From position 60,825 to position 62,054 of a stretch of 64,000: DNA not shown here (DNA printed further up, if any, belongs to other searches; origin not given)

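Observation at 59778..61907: Phosphoglycerate kinase fused in-frame to a PfkB-family sugar kinase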

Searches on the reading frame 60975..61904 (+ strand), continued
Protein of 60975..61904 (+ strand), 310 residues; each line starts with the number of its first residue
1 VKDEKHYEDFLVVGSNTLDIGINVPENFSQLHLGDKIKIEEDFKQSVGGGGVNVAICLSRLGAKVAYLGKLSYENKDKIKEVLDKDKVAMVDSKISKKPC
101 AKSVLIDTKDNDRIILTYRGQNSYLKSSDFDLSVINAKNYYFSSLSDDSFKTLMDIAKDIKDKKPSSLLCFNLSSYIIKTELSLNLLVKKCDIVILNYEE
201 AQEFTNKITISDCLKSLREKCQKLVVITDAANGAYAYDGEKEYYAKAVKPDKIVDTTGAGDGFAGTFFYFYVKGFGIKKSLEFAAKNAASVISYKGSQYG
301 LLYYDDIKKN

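Call 32: find_encoding_contigs(protein=P0140, flank=10000, max_places=2)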
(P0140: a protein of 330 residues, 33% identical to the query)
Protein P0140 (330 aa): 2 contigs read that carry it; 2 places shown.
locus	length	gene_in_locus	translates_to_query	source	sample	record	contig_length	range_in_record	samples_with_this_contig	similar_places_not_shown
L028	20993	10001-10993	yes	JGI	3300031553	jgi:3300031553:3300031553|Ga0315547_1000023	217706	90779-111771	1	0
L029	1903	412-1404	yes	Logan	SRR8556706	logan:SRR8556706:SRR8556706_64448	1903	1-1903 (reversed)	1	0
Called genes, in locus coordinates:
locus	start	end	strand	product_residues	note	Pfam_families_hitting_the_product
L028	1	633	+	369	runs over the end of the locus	PF12698:ABC2_membrane_3, PF01061:ABC2_membrane, PF24686:FLQE3_permease (weak)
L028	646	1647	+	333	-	PF12698:ABC2_membrane_3, PF01061:ABC2_membrane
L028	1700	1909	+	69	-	-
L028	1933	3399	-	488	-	PF13739:PdaC, PF11738:DUF3298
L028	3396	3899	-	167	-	PF06966:DUF1295 (faint), PF04191:PEMT, PF04140:ICMT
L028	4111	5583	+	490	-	PF13687:DUF4153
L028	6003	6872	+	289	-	PF04055:Radical_SAM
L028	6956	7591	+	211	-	PF00156:Pribosyltran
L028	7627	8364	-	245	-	PF01904:DUF72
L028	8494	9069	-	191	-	PF13298:LigD_N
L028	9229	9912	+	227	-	PF00175:NAD_binding_1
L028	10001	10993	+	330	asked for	PF00294:PfkB, PF08543:Phos_pyr_kin (faint)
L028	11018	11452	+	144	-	PF00356:LacI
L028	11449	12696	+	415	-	PF04055:Radical_SAM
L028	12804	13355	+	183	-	PF00210:Ferritin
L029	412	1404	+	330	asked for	PF00294:PfkB, PF08543:Phos_pyr_kin (faint)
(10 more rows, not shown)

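Call 33: find_encoding_contigs(protein=P0135, flank=8000, max_places=2)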
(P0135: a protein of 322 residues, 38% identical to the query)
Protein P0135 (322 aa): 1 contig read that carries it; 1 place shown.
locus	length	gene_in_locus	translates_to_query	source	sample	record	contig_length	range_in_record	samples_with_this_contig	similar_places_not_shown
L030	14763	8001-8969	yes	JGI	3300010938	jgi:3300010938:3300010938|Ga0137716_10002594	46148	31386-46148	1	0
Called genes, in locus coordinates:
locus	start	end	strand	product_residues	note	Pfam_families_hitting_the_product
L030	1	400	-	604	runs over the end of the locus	PF05362:Lon_C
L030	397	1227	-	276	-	PF01944:SpoIIM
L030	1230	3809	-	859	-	PF19077:Big_13 (faint), PF13750:Big_3_3 (faint)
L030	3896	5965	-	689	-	PF01751:Toprim, PF01131:Topoisom_bac, PF01396:Zn_ribbon_Top1 (weak)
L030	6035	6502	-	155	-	PF07705:CARDB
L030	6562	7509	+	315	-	PF09376:NurA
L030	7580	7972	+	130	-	-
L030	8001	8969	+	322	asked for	PF00294:PfkB, PF08543:Phos_pyr_kin (weak)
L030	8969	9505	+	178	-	-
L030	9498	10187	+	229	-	-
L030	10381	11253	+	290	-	PF09863:DUF2090, PF01791:DeoC (weak)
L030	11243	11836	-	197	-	-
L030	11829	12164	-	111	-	-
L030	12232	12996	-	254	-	PF08889:WbqC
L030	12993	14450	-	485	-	PF02310:B12-binding, PF04055:Radical_SAM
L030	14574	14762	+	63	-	?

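Call 34: find_encoding_contigs(protein=P0145, flank=8000, max_places=2)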
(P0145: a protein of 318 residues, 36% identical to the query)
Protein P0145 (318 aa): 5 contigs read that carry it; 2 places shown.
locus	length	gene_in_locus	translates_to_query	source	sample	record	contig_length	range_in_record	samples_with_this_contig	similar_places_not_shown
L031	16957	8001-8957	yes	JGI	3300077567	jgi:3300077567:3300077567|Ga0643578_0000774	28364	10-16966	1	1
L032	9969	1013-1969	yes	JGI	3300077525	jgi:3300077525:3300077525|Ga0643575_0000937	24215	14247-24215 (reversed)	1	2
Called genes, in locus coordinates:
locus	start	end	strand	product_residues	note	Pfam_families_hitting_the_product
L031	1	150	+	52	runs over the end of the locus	?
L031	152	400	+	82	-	-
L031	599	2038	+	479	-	-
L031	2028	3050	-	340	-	-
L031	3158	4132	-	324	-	-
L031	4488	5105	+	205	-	PF18765:Polbeta (weak), PF01909:NTP_transf_2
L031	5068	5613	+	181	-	PF05168:HEPN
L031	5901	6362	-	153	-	-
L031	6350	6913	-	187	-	-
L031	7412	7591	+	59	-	-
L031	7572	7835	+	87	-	-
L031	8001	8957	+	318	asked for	PF00294:PfkB, PF08543:Phos_pyr_kin (faint)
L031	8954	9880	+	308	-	PF01791:DeoC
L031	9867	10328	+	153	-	PF02502:LacAB_rpiB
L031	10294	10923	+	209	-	PF00834:Ribul_P_3_epim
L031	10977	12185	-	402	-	-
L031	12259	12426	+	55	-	-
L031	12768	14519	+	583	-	PF04675:DNA_ligase_A_N, PF01068:DNA_ligase_A_M, PF04679:DNA_ligase_A_C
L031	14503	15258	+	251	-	PF01790:LGT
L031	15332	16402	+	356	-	-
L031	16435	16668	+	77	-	PF00462:Glutaredoxin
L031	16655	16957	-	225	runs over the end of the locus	PF00270:DEAD, PF04851:ResIII, PF22527:DEXQc_Suv3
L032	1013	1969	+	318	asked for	PF00294:PfkB, PF08543:Phos_pyr_kin (faint)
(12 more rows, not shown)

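Call 35: find_encoding_contigs(protein=P0173, flank=8000, max_places=2)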
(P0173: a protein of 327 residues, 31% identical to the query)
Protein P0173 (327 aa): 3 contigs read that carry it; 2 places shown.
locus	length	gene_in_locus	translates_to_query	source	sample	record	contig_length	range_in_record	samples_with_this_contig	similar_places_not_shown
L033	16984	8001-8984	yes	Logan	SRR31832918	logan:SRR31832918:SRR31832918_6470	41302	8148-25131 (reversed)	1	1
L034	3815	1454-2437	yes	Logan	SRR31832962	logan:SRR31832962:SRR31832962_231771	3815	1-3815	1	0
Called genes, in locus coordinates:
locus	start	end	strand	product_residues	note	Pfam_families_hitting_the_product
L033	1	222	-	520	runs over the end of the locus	PF02538:Hydantoinase_B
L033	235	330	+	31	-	-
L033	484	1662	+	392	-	PF00202:Aminotran_3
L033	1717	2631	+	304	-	PF02729:OTCace_N, PF00185:OTCace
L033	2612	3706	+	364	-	PF00005:ABC_tran, PF13304:AAA_21 (weak), PF08402:TOBE_2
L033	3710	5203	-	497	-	PF00370:FGGY_N, PF02782:FGGY_C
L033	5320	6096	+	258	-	PF08220:HTH_DeoR, PF08279:HTH_11, PF00455:DeoRC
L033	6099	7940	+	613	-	PF00939:Na_sulph_symp (weak), PF06808:DctM (faint), PF03600:CitMHS, PF02080:TrkA_C, PF00939:Na_sulph_symp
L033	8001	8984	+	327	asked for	PF00294:PfkB, PF08543:Phos_pyr_kin (weak)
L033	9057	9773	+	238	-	-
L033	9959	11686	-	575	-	-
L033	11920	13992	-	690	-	PF21419:RoxA-like_Cyt-c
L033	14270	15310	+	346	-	-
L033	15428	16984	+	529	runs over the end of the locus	PF01266:DAO, PF16901:DAO_C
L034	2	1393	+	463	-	?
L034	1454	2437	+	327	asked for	PF00294:PfkB, PF08543:Phos_pyr_kin (weak)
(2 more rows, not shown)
